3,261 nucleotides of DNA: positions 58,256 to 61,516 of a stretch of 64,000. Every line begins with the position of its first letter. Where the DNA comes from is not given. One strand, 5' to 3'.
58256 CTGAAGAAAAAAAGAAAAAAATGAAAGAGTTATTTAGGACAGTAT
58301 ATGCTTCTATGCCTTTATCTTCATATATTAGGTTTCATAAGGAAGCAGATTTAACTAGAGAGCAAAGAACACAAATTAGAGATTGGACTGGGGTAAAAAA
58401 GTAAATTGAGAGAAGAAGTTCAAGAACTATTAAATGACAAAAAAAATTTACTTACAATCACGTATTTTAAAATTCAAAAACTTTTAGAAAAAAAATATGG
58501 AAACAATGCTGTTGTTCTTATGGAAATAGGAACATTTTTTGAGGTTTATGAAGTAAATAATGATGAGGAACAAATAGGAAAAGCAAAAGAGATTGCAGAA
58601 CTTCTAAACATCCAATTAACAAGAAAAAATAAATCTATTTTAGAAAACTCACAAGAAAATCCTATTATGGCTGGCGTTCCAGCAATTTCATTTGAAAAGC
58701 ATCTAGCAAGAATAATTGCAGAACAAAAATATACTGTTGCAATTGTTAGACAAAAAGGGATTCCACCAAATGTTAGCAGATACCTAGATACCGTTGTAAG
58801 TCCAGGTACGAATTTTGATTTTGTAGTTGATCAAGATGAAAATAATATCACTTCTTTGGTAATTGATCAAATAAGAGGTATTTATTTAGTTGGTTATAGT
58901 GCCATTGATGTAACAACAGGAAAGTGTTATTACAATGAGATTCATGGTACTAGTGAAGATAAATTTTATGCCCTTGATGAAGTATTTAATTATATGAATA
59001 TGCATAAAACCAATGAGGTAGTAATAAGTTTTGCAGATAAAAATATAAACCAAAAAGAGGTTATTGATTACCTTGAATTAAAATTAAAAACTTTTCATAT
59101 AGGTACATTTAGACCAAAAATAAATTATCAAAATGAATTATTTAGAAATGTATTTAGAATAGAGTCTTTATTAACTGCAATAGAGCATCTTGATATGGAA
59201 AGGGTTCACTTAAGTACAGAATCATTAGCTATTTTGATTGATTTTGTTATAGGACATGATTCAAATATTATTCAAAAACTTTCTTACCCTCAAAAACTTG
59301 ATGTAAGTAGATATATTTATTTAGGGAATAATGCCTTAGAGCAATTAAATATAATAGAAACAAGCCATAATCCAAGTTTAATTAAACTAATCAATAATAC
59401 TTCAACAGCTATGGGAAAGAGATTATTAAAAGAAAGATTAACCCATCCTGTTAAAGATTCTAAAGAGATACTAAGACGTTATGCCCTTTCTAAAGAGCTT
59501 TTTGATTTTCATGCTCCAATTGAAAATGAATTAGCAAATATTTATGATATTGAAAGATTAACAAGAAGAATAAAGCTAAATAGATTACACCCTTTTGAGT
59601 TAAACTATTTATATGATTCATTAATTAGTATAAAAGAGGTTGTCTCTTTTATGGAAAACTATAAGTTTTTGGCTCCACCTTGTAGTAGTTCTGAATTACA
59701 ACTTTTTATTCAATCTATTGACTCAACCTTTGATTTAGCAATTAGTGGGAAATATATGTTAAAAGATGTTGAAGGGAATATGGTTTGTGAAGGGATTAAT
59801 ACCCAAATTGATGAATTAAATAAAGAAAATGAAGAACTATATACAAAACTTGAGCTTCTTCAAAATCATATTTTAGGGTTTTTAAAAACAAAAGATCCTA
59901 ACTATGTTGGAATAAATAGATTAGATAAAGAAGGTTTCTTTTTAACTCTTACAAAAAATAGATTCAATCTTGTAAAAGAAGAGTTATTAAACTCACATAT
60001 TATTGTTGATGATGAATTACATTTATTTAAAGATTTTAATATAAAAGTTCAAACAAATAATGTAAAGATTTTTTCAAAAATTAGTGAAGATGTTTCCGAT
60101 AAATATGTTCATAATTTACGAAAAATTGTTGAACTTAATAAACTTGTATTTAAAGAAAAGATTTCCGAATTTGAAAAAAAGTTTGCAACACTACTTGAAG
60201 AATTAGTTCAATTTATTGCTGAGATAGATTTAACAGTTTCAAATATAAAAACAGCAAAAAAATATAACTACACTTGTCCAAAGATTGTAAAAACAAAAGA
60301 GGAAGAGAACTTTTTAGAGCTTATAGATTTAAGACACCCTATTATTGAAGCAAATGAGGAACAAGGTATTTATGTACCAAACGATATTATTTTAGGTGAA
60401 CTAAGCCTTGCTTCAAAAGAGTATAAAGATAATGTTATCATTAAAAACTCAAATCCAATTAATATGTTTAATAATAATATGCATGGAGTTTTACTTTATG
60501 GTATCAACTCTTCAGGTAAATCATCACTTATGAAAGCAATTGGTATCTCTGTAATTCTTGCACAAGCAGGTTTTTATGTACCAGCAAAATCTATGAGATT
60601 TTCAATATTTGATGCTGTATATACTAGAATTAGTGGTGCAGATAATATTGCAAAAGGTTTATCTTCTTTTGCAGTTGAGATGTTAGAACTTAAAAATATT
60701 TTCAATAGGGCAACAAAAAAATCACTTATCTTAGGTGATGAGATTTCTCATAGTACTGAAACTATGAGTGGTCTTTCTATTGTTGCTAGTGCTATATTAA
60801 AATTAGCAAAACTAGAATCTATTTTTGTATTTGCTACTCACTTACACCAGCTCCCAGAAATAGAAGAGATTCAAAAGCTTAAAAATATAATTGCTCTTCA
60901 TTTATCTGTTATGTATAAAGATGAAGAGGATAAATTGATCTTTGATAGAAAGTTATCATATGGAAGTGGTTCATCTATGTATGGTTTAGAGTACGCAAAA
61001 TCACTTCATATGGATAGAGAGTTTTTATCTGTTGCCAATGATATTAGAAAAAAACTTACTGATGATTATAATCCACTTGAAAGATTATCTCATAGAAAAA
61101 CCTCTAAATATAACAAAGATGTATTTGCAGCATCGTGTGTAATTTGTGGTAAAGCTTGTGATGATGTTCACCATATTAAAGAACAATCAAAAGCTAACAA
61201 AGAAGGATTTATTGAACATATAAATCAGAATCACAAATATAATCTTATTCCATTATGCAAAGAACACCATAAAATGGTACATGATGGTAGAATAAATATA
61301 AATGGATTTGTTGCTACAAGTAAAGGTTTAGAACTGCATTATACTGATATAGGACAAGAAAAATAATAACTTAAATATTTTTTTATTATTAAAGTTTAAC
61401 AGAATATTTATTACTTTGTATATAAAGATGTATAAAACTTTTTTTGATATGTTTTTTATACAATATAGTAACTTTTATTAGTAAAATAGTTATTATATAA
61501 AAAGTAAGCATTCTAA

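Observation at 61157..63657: C-terminal HNH module of the MutS-HNH gene displaced by a 2.1-kb insertion that brings its own replacement HNH end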

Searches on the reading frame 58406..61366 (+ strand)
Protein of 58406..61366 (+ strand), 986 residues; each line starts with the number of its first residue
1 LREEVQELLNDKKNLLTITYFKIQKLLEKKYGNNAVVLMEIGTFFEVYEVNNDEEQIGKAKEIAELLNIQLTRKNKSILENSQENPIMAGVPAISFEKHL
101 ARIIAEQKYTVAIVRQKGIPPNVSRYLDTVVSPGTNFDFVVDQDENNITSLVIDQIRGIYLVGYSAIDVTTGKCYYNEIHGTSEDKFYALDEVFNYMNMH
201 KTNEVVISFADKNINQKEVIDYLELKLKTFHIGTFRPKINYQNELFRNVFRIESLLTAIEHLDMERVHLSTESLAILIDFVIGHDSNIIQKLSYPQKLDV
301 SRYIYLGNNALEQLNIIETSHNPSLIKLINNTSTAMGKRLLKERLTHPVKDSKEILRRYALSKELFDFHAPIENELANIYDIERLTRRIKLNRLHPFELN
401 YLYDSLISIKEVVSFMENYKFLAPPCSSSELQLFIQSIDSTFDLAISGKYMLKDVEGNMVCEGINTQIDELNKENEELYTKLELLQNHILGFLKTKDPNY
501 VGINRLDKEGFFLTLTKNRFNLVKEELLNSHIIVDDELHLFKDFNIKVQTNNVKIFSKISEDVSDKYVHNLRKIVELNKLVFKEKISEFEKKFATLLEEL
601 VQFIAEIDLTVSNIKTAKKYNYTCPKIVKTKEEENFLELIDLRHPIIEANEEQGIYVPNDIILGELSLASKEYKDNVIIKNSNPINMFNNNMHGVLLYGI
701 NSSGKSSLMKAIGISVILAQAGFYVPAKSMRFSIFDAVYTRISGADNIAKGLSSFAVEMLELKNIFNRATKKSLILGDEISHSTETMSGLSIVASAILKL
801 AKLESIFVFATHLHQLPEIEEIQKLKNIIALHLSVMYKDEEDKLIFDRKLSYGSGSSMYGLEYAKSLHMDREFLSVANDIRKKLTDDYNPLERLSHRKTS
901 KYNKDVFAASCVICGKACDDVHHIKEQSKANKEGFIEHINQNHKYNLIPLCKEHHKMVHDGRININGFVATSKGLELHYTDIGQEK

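Call 5: search_protein_families(library=pfam, proteins=[window:58406-61366:+], max_evalue=0.01)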
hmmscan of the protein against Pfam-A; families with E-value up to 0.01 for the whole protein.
window:58406-61366:+ (986 aa): 6 families
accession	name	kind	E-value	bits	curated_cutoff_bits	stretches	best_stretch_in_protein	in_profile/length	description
PF00488.27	MutS_V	-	7.7e-43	147.1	30.2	1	696-884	2-187/188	MutS domain V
PF05192.23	MutS_III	-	6.1e-25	89.1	34.1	1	309-612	1-192/194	MutS domain III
PF01624.25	MutS_I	-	1.4e-10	41.8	20.6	1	30-138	12-111/113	MutS domain I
PF06147.18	DUF968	-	5.5e-05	23.7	27.8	1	898-961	88-145/171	Protein of unknown function (DUF968)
PF16784.11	HNHc_6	-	0.00054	20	26.6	1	908-969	125-181/204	Putative HNHc nuclease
PF13391.12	HNH_2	-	0.0018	18.5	21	1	911-965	1-65/66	HNH endonuclease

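Call 6: find_related_loci(query=window:58406-61366:+, collection=genome_contigs, flank=10000)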
Query window:58406-61366:+ (986 aa) in genome_contigs; peptide patterns used: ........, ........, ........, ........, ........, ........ (x = any residue, [..] = any of these).
211 stretches matched a pattern; 172 encode a relative of the query (tblastn E <= 1e-3); the best 80 are kept; 80 distinct loci.
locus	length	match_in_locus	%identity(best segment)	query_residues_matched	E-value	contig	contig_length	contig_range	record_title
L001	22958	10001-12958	96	1-986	0e+0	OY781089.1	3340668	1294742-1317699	MAG: Halarcobacter sp. isolate 84457e13-3950-4051-bf99-bd8a29eecbe4 genome assembly, chromosome: 1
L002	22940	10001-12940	90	1-980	0e+0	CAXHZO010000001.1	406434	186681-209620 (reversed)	MAG TPA_asm: uncultured Arcobacteraceae bacterium isolate ERR7163067_binner12_26 genome assembly, contig: ERZ8868625.38,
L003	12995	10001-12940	88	1-980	0e+0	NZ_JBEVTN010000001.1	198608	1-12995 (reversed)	Arcobacter sp. s6 NODE_1_length_198608_cov_161.511270, whole genome shotgun sequence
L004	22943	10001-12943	88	1-980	0e+0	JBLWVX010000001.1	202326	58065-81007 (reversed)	MAG: Arcobacteraceae bacterium isolate EA13-08 A13maxbin.011RE.5K@1, whole genome shotgun sequence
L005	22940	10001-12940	88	1-980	0e+0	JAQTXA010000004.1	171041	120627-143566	MAG: Aliarcobacter sp. isolate STC_123 NODE_196_length_171041_cov_873.030226_Sandtown_C, whole genome shotgun sequence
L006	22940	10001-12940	88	1-980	0e+0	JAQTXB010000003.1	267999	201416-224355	MAG: Aliarcobacter sp. isolate STC_124 NODE_74_length_267999_cov_544.390373_Sandtown_C, whole genome shotgun sequence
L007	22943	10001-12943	88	1-980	0e+0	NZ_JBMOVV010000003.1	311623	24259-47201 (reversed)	Arcobacter sp. YIC-464 Scaffold3, whole genome shotgun sequence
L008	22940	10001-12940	87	1-980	0e+0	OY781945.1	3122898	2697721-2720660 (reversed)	MAG: uncultured Aliarcobacter sp. isolate 952960e2-a157-4eb3-8c12-3794de6d28a8 genome assembly, chromosome: 1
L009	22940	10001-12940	88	1-980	0e+0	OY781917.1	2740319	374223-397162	MAG: uncultured Aliarcobacter sp. isolate 35e71162-57ce-4606-8f28-3f72018c63bd genome assembly, chromosome: 2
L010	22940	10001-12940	88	1-980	0e+0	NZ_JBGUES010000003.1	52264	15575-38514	MAG: Poseidonibacter sp. isolate DXN-08 NODE_3_length_52264_cov_4.426428, whole genome shotgun sequence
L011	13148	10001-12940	87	1-980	0e+0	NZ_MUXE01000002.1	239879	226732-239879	Arcobacter caeni strain RW17-10 NODE_2_length_239879_cov_40.7849_ID_2051, whole genome shotgun sequence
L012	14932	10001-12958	87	1-986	0e+0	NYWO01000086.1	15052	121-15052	MAG: Arcobacter sp. isolate CPC16 MHASMcontig_95083, whole genome shotgun sequence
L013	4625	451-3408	86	1-985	0e+0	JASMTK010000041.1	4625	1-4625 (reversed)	MAG: Arcobacteraceae bacterium isolate GSC-VFA-60_REP8 CoA_60C_k149_55692, whole genome shotgun sequence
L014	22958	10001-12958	86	1-986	0e+0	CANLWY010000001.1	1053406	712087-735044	uncultured Campylobacterales bacterium isolate 272-3Z.fasta genome assembly, contig: NODE_1, whole genome shotgun sequen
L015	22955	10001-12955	85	1-985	0e+0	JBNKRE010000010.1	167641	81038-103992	MAG: Halarcobacter sp. isolate B2.bin.2.strict NODE_10_length_167641_cov_18.708923, whole genome shotgun sequence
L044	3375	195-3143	74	1-982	0e+0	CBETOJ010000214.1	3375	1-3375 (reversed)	MAG TPA_asm: uncultured Campylobacterales bacterium isolate SRR13309660_binner123_Refined_3 genome assembly, contig: ERZ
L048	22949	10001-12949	74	1-982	0e+0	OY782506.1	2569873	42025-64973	MAG: Arcobacteraceae bacterium isolate 46883acb-a361-43ba-a1df-3f0e2b68257b genome assembly, chromosome: 1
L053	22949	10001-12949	74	1-982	0e+0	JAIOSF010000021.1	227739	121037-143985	MAG: Arcobacteraceae bacterium isolate SMBSF37 bin_11_k127_355152, whole genome shotgun sequence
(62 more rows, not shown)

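Call 20: search_protein_families(library=pfam, proteins=[L012:13065-14333:+, L001:13126-15279:+, L001:15298-18411:+, L001:18658-19050:+, L001:19074-20396:-, L048:13035-13478:-, L048:13499-13783:-, L053:12969-13313:-], max_evalue=0.01)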
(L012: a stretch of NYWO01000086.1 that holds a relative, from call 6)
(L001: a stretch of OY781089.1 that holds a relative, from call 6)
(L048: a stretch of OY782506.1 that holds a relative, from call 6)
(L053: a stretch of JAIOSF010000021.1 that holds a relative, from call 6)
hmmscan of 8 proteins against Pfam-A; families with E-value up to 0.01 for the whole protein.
L012:13065-14333:+ (422 aa): 3 families
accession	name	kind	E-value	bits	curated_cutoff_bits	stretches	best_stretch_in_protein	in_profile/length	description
PF00589.27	Phage_integrase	-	5.1e-07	30.1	27.1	1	219-359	22-170/172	Phage integrase family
PF09851.14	SHOCT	-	0.00053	20.1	27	1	395-421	1-27/28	Short C-terminal domain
PF13102.12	Phage_int_SAM_5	-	0.0033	18.2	22.3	1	79-171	1-94/98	Phage integrase SAM-like domain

L001:13126-15279:+ (717 aa): 1 family
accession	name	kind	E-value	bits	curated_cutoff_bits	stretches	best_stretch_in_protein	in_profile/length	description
PF04313.20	HSDR_N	-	0.00073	19.9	25.1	1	581-639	121-176/198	Type I restriction enzyme R protein N terminus (HSDR_N)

L001:15298-18411:+ (1037 aa): 1 family
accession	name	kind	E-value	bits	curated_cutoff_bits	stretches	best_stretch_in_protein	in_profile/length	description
PF00078.32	RVT_1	-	2.4e-13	50.7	29.6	1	168-306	34-162/205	Reverse transcriptase (RNA-dependent DNA polymerase)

L001:18658-19050:+ (130 aa): 1 family
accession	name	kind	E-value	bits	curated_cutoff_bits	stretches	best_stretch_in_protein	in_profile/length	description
PF00581.25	Rhodanese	-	4.2e-14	53.3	22.2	1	27-110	10-101/102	Rhodanese-like domain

L001:19074-20396:- (440 aa): 1 family
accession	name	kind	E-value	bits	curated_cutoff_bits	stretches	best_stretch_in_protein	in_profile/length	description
PF07690.21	MFS_1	-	8e-16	58.3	33.4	1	45-396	3-341/347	Major Facilitator Superfamily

L048:13035-13478:- (147 aa): 1 family
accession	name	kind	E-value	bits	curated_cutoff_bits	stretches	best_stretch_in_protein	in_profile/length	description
PF06687.17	SUR7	-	0.0028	17.8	29.6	1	53-129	90-168/201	SUR7/PalI family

L048:13499-13783:- (94 aa): 0 families

L053:12969-13313:- (114 aa): 1 family
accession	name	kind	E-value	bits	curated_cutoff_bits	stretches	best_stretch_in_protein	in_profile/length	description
PF13310.11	Virulence_RhuM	-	9.7e-08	32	33.7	1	74-113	7-46/252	Virulence protein RhuM family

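Call 21: search_protein_families(library=padloc, proteins=[L001:13126-15279:+, L001:15298-18411:+, window:58406-61366:+], max_evalue=0.01)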
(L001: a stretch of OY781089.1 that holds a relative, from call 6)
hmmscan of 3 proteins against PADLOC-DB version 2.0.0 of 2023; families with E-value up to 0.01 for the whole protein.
L001:13126-15279:+ (717 aa): 0 families

L001:15298-18411:+ (1037 aa): 29 families (the best 25 are shown)
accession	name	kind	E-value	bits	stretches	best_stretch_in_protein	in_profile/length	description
PDLC03780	RT_UG5-nitrilase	-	1.3e-243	809.5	1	4-1034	19-904/907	DRT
PDLC02995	RT_UG5-nitrilase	-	2e-56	189.6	2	738-1020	666-947/958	-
PDLC03804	RTasNitrilase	-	1e-46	157.8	1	789-1021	173-396/397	DRT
PDLC03781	RT_UG5_small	-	6e-36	122.1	1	7-388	4-388/631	DRT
PDLC03745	Drt1a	-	2.9e-30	102.9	2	775-1019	945-1175/1176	DRT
PDLC03775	RT_UG36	-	9.6e-18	62.3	1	166-307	114-240/557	DRT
PDLC03768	Drt3a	-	3.5e-16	57.7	1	220-353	143-252/411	DRT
PDLC02174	Drt3a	-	1.8e-15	55.1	1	192-354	104-249/403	-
PDLC02171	Drt1a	-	2.5e-15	53.1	2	896-1000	1108-1212/1232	-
PDLC02175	Drt3a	-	3.1e-15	54.4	1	220-354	117-255/417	-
PDLC03754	RT_UG17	-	7.9e-13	46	1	191-354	121-266/429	DRT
PDLC01607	RT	-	1.6e-12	46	1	187-313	33-121/161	"CAS-I,CAS-II,CAS-III,CAS-IV,CAS-V,CAS-VI; acquisition_associated"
PDLC01136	RT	-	1.7e-11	42.1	1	173-322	102-233/263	RT (reverse transcriptase)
PDLC02939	RT_II-A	-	2.3e-11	41.7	1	185-331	80-213/304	-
PDLC03761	RT_UG23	-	4.2e-11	40.1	1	177-312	117-238/489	DRT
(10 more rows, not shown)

window:58406-61366:+ (986 aa): 1 family
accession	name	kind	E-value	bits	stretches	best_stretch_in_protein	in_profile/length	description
PDLC02335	AbiLi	-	0.0061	13.7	1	690-727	74-106/326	AbiLi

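Call 27: find_related_loci(query=L012:13086-14333:+, collection=viral_contigs, flank=10000)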
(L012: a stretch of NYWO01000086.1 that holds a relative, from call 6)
Query L012:13086-14333:+ (415 aa) in viral_contigs; peptide patterns used: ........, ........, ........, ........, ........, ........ (x = any residue, [..] = any of these).
2 stretches matched a pattern, but none encodes a relative of the query by tblastn (E <= 1e-3).

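Call 28: find_homologous_proteins(query=L012:13086-14333:+, max_evalue=1e-10)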
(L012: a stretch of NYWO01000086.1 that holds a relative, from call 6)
Query L012:13086-14333:+ (415 aa): 76 proteins with E <= 1e-10 among 3152 candidates.
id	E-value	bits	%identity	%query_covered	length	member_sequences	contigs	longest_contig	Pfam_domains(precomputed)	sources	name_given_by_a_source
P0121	5.8e-274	926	100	100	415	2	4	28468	PF00589.28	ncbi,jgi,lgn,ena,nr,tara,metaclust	ncbi:MAG: hypothetical protein CL623_07390 [Arcobacter sp.]|nr:hypothetical protein [Arcobacter sp.]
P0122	3.7e-229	779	84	100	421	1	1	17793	PF00589.28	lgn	-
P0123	1.5e-223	760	82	100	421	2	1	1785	PF00589.28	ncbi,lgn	-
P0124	2.2e-193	661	73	100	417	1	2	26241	PF00589.28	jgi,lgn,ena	-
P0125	5.0e-183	627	69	100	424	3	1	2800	PF00589.28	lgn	-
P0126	5.9e-179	613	66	100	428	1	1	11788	PF00589.28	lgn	-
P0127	1.3e-172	592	66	100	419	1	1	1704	PF00589.28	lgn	-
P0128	2.1e-168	579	63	100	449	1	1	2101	PF00589.28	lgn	-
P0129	2.6e-158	545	59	99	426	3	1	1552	PF00589.28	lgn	-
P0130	4.8e-155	535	58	100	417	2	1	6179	PF00589.28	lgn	-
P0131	2.7e-154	532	60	99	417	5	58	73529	PF09851.15,PF00589.28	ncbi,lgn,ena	-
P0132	5.4e-111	390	45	99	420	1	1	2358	PF14659.13,PF00589.28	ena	-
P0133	1.7e-109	385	46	99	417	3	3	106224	PF00589.28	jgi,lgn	jgi:integrase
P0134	3.9e-108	380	45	99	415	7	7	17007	PF14659.13,PF00589.28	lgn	-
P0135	1.1e-106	375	45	99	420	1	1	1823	PF14659.13,PF22022.3,PF00589.28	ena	-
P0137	3.9e-106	374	44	99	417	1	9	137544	PF09851.15,PF00589.28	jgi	jgi:hypothetical protein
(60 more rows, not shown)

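Call 29: find_encoding_contigs(protein=P0121, flank=10000, max_places=4)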
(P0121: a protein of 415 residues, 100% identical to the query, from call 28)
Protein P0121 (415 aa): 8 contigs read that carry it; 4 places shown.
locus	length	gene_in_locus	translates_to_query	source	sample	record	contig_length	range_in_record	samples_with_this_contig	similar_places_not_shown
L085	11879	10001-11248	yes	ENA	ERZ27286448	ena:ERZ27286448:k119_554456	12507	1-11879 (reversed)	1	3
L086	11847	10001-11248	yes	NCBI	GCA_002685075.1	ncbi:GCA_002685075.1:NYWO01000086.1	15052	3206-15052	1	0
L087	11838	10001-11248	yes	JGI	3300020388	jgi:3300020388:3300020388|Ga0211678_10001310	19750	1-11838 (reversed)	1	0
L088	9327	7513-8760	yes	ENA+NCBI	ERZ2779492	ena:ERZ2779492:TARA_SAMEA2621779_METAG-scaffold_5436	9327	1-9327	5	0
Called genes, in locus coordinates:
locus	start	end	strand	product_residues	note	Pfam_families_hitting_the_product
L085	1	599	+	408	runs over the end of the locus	?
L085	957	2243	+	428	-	PF00072:Response_reg, PF00989:PAS, PF13426:PAS_9, PF08447:PAS_3, PF00990:GGDEF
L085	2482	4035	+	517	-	PF00682:HMGL-like, PF22617:HCS_D2, PF08502:LeuA_dimer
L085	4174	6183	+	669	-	PF07556:DUF1538, PF00543:P-II (faint)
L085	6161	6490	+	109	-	PF00085:Thioredoxin, PF13098:Thioredoxin_2 (weak)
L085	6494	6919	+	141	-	PF14376:Haem_bd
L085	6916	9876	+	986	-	PF01624:MutS_I, PF05192:MutS_III, PF00488:MutS_V, PF06147:DUF968 (weak)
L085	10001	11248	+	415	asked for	PF00589:Phage_integrase (weak)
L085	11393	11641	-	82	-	-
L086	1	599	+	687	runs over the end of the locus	PF06480:FtsH_ext, PF05496:RuvB_N (faint), PF00004:AAA, PF07728:AAA_5 (faint), PF13207:AAA_17 (faint), PF17862:AAA_lid_3, PF01434:Peptidase_M41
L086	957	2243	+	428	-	PF00072:Response_reg, PF00989:PAS, PF13426:PAS_9, PF08447:PAS_3, PF00990:GGDEF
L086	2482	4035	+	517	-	PF00682:HMGL-like, PF22617:HCS_D2, PF08502:LeuA_dimer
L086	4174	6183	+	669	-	PF07556:DUF1538, PF00543:P-II (faint)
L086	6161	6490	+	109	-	PF00085:Thioredoxin, PF13098:Thioredoxin_2 (weak)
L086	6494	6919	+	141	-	PF14376:Haem_bd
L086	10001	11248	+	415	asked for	PF00589:Phage_integrase (weak)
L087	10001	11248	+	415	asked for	PF00589:Phage_integrase (weak)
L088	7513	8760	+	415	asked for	PF00589:Phage_integrase (weak)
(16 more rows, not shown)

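Call 30: find_encoding_contigs(protein=P0124, flank=10000, max_places=3)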
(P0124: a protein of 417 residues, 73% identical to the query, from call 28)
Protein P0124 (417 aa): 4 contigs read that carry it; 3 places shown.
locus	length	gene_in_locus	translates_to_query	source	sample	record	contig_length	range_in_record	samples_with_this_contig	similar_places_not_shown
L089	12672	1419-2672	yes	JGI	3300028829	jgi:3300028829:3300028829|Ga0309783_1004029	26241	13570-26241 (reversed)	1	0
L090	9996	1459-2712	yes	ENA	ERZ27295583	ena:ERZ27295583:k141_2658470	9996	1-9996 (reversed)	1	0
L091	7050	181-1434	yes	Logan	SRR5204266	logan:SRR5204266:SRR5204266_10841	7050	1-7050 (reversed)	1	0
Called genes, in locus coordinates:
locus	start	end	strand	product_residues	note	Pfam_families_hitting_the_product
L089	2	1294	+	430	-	?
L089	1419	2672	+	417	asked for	PF00589:Phage_integrase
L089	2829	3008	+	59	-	-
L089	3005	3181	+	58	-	-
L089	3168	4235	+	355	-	PF01051:Rep3_N, PF21205:Rep3_C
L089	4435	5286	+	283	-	PF01076:Mob_Pre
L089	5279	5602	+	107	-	-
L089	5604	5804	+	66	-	-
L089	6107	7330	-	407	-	PF22515:DUF6996, PF22518:DUF6997, PF23871:DUF7226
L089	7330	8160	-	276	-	PF02086:MethyltransfD12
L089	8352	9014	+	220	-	-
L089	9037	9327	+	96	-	-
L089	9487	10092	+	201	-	PF00440:TetR_N (weak), PF11080:GhoS (weak)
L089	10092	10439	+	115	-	PF00893:Multi_Drug_Res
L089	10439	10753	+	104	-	PF00893:Multi_Drug_Res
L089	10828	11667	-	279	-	PF20240:DUF6597, PF00165:HTH_AraC (faint), PF12833:HTH_18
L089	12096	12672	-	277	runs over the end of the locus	PF20240:DUF6597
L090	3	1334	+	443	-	?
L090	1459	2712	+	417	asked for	PF00589:Phage_integrase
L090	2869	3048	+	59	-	-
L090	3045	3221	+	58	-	-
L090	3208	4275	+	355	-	PF01051:Rep3_N, PF21205:Rep3_C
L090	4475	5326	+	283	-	PF01076:Mob_Pre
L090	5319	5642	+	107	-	-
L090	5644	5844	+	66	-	-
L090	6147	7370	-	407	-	PF22515:DUF6996, PF22518:DUF6997, PF23871:DUF7226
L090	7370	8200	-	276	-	PF02086:MethyltransfD12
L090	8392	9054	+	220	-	-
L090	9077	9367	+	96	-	-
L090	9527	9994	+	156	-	?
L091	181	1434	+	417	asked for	PF00589:Phage_integrase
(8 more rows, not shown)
